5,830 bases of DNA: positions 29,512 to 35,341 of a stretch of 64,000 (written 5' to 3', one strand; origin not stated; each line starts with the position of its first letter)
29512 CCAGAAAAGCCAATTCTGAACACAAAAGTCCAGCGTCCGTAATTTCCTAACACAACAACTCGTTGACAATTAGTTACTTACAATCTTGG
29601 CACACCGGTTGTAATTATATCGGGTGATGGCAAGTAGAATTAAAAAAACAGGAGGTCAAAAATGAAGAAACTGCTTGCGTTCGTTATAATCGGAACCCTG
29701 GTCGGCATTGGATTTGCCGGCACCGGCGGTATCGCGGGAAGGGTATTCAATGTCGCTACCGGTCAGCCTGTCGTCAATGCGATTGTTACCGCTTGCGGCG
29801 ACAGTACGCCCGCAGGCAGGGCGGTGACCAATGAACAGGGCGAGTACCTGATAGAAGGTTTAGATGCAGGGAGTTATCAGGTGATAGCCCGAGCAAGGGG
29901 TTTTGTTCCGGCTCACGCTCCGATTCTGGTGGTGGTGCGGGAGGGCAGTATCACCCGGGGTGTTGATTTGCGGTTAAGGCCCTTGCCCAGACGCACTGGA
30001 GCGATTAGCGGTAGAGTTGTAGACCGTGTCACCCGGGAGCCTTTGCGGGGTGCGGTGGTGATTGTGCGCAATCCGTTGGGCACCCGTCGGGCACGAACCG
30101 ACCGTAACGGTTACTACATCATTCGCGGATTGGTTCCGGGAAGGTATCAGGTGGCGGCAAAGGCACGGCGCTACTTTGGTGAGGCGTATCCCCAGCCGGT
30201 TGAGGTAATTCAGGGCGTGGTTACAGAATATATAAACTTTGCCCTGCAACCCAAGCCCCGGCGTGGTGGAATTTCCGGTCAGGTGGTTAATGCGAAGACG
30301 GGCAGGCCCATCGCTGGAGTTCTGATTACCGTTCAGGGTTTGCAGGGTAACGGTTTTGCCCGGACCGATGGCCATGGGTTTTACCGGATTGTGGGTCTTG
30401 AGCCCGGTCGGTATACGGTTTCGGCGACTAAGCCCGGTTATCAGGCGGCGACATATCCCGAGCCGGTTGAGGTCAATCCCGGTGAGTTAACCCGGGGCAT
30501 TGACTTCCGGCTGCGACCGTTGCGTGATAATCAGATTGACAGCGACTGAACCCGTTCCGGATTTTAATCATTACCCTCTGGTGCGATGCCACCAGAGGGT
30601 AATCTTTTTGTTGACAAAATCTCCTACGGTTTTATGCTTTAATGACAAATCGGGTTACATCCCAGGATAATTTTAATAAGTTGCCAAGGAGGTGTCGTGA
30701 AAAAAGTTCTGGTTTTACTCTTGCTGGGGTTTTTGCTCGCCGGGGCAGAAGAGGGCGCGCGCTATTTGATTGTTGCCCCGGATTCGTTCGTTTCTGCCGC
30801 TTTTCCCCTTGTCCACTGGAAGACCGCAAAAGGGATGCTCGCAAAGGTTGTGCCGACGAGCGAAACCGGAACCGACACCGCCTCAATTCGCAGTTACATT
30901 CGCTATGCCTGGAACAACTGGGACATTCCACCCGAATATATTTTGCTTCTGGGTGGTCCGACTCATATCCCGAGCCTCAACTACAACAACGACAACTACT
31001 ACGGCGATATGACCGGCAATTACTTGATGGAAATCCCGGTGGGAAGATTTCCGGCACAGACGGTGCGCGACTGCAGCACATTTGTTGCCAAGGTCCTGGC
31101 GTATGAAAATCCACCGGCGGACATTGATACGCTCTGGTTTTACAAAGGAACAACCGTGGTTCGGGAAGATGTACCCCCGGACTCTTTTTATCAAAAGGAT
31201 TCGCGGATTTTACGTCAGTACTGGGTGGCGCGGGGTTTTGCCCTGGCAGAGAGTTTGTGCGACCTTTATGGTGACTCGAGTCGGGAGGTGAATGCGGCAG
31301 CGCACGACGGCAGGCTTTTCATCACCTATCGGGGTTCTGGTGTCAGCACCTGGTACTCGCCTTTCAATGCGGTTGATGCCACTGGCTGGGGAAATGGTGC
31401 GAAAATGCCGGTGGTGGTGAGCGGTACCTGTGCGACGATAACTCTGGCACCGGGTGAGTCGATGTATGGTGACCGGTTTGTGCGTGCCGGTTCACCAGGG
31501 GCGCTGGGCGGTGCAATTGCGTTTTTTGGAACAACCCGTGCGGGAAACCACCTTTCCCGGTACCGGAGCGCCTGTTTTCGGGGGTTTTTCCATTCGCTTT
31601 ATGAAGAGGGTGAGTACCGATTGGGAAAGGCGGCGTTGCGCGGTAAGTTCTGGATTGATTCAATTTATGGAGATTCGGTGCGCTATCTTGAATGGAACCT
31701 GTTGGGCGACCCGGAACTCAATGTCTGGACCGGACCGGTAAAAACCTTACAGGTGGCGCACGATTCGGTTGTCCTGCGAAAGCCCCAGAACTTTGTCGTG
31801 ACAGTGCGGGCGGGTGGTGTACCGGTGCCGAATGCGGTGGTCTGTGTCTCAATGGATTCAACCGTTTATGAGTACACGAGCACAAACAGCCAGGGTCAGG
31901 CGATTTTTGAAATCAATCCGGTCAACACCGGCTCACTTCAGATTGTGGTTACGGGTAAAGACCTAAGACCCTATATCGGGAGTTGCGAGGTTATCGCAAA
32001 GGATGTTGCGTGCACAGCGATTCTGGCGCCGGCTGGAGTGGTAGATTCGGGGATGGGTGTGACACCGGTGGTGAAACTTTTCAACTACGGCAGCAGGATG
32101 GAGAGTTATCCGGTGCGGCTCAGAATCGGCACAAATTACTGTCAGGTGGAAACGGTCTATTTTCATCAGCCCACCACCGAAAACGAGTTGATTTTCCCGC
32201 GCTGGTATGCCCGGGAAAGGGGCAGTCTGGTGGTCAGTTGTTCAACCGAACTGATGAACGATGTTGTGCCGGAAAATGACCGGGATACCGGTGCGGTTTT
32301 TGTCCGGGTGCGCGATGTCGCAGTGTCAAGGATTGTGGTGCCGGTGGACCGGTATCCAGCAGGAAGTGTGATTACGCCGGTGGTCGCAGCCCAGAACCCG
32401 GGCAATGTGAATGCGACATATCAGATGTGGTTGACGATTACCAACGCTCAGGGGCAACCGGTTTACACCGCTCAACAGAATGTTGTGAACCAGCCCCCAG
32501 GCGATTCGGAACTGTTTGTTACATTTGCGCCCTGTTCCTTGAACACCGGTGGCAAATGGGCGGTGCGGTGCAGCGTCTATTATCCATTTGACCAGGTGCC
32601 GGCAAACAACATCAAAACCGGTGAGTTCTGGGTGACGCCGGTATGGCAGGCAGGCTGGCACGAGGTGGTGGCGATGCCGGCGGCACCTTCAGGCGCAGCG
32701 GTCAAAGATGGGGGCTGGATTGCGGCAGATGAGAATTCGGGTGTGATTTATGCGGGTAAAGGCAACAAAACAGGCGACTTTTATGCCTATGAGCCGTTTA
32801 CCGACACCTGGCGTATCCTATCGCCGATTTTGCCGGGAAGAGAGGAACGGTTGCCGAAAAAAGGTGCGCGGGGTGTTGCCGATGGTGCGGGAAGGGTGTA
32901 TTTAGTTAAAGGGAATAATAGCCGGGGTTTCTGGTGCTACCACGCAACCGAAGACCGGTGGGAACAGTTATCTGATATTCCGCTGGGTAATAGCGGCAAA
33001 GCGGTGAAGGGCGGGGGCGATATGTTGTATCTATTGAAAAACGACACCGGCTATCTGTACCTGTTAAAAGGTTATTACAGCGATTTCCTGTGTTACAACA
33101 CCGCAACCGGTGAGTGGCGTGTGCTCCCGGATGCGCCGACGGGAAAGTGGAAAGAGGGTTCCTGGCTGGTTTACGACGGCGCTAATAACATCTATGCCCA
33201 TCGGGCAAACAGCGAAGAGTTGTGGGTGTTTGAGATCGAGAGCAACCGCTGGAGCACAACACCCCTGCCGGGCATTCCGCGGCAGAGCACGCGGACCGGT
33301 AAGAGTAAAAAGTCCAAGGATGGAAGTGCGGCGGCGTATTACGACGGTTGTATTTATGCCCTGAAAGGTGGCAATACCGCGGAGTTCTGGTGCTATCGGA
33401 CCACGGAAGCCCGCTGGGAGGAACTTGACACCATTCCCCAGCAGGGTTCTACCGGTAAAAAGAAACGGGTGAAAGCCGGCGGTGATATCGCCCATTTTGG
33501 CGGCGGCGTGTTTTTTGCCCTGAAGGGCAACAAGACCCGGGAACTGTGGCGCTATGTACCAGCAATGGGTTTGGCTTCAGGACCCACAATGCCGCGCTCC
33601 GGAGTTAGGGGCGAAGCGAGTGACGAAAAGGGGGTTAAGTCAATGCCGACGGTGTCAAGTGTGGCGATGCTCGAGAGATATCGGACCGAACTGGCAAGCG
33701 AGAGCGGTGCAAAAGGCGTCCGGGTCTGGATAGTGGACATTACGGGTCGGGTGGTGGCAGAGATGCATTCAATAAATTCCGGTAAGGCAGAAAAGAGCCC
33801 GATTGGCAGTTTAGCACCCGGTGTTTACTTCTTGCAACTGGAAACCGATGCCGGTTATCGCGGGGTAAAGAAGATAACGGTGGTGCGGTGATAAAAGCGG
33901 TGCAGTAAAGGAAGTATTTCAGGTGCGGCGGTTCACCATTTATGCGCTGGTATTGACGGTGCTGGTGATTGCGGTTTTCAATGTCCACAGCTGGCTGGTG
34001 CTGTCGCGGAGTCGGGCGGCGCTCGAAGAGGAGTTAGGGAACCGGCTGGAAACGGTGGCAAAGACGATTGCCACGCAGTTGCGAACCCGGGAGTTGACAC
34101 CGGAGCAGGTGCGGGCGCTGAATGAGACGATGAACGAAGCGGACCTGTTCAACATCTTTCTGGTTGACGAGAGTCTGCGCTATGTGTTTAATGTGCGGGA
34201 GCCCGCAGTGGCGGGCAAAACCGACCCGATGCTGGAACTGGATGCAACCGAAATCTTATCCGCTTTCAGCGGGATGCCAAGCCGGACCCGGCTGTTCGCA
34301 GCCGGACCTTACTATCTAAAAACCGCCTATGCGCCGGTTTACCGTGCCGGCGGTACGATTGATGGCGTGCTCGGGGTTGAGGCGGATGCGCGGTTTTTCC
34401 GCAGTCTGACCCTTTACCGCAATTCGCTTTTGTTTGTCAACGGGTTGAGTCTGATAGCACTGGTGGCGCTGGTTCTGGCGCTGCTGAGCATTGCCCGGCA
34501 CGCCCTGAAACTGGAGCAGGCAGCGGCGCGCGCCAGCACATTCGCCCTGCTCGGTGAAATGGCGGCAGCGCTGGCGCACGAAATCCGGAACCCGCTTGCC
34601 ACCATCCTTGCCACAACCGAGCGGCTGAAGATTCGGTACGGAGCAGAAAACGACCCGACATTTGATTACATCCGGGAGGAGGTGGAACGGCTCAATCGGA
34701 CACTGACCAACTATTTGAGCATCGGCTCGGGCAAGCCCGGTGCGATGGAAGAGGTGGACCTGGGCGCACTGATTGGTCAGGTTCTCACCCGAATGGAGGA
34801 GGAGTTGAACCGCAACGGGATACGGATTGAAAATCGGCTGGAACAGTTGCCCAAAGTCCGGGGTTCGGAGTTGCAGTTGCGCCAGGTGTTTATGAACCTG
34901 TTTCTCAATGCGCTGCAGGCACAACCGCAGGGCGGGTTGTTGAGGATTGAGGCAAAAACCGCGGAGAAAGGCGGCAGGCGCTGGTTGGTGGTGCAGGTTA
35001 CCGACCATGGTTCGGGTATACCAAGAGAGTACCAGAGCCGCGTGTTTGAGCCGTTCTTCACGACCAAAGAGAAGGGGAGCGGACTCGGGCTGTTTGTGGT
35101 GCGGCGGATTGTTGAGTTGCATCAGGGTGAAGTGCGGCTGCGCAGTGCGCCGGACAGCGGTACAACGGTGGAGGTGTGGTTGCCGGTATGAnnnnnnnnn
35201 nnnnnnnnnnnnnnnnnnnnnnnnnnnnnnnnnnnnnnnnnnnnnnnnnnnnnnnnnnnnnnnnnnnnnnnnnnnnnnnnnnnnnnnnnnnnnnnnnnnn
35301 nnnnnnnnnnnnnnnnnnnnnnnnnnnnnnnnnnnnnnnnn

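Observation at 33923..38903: Self-contained sigma54 regulon: sensor kinase, NtrC-type activator, consensus -24/-12 promoter, then a secreted 4-repeat helical protein and an OM barrel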

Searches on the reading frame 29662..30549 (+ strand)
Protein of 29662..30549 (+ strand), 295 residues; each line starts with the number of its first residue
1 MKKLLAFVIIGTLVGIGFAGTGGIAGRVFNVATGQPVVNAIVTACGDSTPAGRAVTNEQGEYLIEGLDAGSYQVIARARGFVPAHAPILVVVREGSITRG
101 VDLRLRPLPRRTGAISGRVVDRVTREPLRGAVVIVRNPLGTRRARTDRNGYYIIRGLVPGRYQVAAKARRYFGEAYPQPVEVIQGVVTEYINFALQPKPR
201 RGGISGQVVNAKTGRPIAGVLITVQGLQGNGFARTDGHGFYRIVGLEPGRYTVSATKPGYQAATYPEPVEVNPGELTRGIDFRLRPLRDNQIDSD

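Call 3: search_protein_families(library=pfam, proteins=[window:29662-30549:+], max_evalue=0.01)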
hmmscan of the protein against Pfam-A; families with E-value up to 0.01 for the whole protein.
window:29662-30549:+ (295 aa): 11 families
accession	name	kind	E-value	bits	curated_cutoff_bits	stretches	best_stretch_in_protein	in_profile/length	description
PF13620.12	CarboxypepD_reg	-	1.9e-45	153.6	32.3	3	204-284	2-81/82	Carboxypeptidase regulatory-like domain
PF13715.12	CarbopepD_reg_2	-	4e-25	88.1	32.2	3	204-264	1-59/88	CarboxypepD_reg-like domain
PF17210.9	SdrD_B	-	3.8e-14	53.3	29.7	1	214-263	21-72/112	SdrD B-like domain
PF17802.7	SpaA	-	2.8e-13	50.3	23.1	1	208-272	7-77/91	Prealbumin-like fold domain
PF14686.12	fn3_3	-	2.5e-08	34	24.4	0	233-277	29-73/75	Polysaccharide lyase family 4, domain II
PF24025.1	Ig_DR_A0283-like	-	3.5e-06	27.7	27.1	1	199-265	2-72/102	DR_A0283-like, Ig-like domain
PF00775.27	Dioxygenase_C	-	1.2e-05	25.3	27.3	0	141-166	75-100/182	Dioxygenase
PF09430.16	EMC7_beta-sandw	-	1.7e-05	25.4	26.6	0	46-93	16-60/122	ER membrane protein complex subunit 7, beta-sandwich domain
PF22902.2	NOMO1-like_9th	-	2.8e-05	24.3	27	0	206-261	2-61/75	BOS complex subunit NOMO1-like, beta sandwich domain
PF12985.13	DUF3869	-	0.00019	22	24.5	0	24-81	8-60/85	Domain of unknown function (DUF3869)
PF25020.1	TTR_TEN1-4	-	0.0027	18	27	0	204-260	9-64/86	Teneurin TTR-like domain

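Call 85: search_protein_families(library=padloc, proteins=[window:29662-30549:+], max_evalue=0.001)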
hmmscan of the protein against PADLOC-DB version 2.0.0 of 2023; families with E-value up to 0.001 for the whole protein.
window:29662-30549:+ (295 aa): 0 families

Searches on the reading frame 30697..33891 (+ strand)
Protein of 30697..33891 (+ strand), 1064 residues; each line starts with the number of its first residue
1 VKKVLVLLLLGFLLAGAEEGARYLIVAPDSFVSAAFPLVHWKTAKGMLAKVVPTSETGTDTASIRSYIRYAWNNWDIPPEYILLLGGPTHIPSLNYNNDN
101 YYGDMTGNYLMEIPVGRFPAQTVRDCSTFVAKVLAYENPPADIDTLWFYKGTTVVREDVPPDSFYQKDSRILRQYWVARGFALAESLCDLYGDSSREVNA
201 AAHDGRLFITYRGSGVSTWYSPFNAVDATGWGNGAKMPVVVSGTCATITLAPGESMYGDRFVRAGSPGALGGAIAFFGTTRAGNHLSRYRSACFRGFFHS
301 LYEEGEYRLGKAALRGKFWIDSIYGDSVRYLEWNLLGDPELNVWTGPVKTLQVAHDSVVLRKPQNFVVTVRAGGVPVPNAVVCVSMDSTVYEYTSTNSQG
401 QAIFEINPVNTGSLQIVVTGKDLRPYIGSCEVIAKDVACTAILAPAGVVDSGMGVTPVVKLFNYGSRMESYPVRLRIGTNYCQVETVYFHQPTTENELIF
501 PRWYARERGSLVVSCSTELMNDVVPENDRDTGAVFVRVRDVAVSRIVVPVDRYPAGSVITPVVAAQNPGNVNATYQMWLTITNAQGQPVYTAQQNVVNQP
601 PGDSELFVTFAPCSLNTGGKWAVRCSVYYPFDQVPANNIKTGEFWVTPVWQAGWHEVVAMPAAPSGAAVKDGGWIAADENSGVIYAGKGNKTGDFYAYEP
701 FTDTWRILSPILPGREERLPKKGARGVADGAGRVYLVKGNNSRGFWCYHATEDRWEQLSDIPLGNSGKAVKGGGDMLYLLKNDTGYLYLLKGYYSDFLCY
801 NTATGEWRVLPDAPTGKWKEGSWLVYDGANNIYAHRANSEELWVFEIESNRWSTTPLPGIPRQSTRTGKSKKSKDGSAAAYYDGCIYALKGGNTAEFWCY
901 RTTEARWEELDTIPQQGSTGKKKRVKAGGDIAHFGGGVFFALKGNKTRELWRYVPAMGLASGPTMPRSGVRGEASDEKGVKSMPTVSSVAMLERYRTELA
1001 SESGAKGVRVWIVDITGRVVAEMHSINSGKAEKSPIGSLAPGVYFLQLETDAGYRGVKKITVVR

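Call 3: search_protein_families(library=pfam, proteins=[window:30697-33891:+], max_evalue=0.01)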
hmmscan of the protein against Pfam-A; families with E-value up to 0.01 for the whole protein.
window:30697-33891:+ (1064 aa): 11 families
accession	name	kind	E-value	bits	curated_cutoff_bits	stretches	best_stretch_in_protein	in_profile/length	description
PF01364.23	Peptidase_C25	-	1.9e-46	159.5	23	1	23-342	1-373/374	Peptidase family C25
PF13964.12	Kelch_6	-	1.9e-12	47.2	25.3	0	785-816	12-49/50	Kelch motif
PF24681.1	Kelch_KLHDC2_KLHL20_DRC7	-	1.7e-08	34.5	50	1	835-917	124-201/221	KLHDC2/KLHL20/DRC7 Kelch-repeats domain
PF24981.1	Beta-prop_ATRN-LZTR1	-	1.1e-06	28.6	50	0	738-811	62-139/289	Attractin/LZTR1 beta-propeller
PF13415.12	Kelch_3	-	3.6e-06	27.4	22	0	680-715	2-40/48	Galactose oxidase, central domain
PF18962.6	Por_Secre_tail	-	2e-05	25.2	27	1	1005-1061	19-74/75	Secretion system C-terminal sorting domain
PF07646.21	Kelch_2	-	2.2e-05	24.6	21.3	0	732-762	12-48/48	Kelch motif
PF13418.12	Kelch_4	-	5.2e-05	23.5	21.6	0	792-815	26-49/49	Galactose oxidase, central domain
PF11589.14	DUF3244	-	0.00024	21.5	25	0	970-1052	4-87/96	Domain of unknown function (DUF3244)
PF03785.20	Peptidase_C25_C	-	0.00089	19.5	25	1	377-428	25-76/79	Peptidase family C25, C terminal ig-like domain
PF13620.12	CarboxypepD_reg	-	0.0082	16.9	32.3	0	372-421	9-57/82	Carboxypeptidase regulatory-like domain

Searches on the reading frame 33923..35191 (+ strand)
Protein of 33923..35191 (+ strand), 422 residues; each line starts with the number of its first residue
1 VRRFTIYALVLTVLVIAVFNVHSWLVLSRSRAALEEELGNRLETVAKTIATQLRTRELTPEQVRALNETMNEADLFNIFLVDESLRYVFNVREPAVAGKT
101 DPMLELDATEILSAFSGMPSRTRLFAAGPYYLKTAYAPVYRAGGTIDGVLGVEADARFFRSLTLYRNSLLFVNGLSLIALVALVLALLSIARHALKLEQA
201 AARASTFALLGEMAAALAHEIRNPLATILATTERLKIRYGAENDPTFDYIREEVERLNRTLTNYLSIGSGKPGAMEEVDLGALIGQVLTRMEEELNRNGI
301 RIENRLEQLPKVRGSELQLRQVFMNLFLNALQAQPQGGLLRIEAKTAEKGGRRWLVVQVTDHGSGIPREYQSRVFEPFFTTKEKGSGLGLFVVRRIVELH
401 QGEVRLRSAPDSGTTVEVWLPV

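Call 3: search_protein_families(library=pfam, proteins=[window:33923-35191:+], max_evalue=0.01)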
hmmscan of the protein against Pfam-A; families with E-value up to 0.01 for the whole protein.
window:33923-35191:+ (422 aa): 3 families
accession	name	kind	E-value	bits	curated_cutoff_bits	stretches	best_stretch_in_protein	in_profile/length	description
PF02518.31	HATPase_c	-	9.8e-28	97.3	26.4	1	315-421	2-108/111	Histidine kinase-, DNA gyrase B-, and HSP90-like ATPase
PF00512.31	HisKA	-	4.8e-11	43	26.9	1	210-267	2-60/66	His Kinase A (phospho-acceptor) domain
PF13581.12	HATPase_c_2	-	0.00022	21.7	27.4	1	332-404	49-114/127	Histidine kinase-like ATPase domain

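Call 6: search_protein_families(library=ncbifam, proteins=[window:33923-35191:+], max_evalue=1)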
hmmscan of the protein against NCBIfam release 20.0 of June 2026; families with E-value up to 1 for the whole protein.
window:33923-35191:+ (422 aa): 88 families (the best 25 are shown)
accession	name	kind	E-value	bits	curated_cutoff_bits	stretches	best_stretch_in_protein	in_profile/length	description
NF008468.0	PRK11360.1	equivalog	1.2e-56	192.4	646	1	195-422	381-608/616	two-component system sensor histidine kinase AtoS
NF007688.0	PRK10364.1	equivalog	1.7e-50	172.2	479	1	167-422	194-451/460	two-component system sensor histidine kinase ZraS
NF053867.1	SprKinKinDBac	equivalog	4.6e-40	137.5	775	1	175-422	249-497/500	sporulation kinase KinD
NF010411.0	PRK13837.1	equivalog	4.4e-35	120.9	647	1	194-422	434-675/828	two-component system VirA-like sensor kinase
NF052574.1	HisKinEspCMyxo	equivalog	1.7e-34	119.1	1200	1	204-421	411-636/785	serine histidine kinase EspC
NF008312.0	PRK11100.1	equivalog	2e-34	119.3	356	1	214-421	260-473/477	two-component system sensor histidine kinase CreC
NF046044.1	PnpS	equivalog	2e-30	106.1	400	1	215-421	175-390/390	two-component system histidine kinase PnpS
NF006800.0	PRK09303.1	equivalog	1.9e-28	99.5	342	1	212-422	153-377/383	histidine kinase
TIGR02916.1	PEP_his_kin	equivalog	2.2e-27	96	300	1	196-421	461-679/679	XrtA/PEP-CTERM system histidine kinase PrsK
TIGR02966.1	phoR_proteo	equivalog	7e-27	94.3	334.2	1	214-418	118-331/333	phosphate regulon sensor histidine kinase PhoR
NF033092.0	HK_WalK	equivalog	5e-26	91.4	725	1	214-422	376-594/594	cell wall metabolism sensor histidine kinase WalK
TIGR02938.1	nifL_nitrog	equivalog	8.5e-26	90.5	242.45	1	209-421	275-493/494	nitrogen fixation negative regulator NifL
NF047466.1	hybrid_RR_LvrB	exception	1.3e-25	90.4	500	1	196-421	138-375/377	hybrid histidine kinase/response regulator LvrB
NF007004.0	PRK09467.1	equivalog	1.3e-25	90.2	415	1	213-422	235-436/440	two-component system sensor histidine kinase EnvZ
NF038348.1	T2SS_HK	subfamily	1.3e-25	89.9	450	2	278-422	432-573/574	histidine kinase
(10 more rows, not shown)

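Call 85: search_protein_families(library=padloc, proteins=[window:33923-35191:+], max_evalue=0.001)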
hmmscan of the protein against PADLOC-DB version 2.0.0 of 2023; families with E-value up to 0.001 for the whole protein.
window:33923-35191:+ (422 aa): 0 families

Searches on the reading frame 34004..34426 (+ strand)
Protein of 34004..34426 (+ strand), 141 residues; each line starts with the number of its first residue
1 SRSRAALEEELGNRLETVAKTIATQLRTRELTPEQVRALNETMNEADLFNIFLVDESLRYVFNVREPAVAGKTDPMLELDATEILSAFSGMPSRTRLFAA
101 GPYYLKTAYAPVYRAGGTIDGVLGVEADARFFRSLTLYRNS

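Call 84: search_protein_families(library=pfam, proteins=[window:34004-34426:+], max_evalue=10)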
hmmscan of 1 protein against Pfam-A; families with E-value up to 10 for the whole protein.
seq(141 aa): 3 families
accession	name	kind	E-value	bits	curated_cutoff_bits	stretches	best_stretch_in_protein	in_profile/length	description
PF00611.28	FCH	-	0.08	13.7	27.8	1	2-27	24-49/78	Fes/CIP4, and EFC/F-BAR homology domain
PF02743.24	dCache_1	-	0.12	12.4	45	1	14-132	28-155/240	Cache domain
PF25182.1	NonGDSL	-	0.27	11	80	1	4-46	51-93/220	Non-GDSL lipase-like family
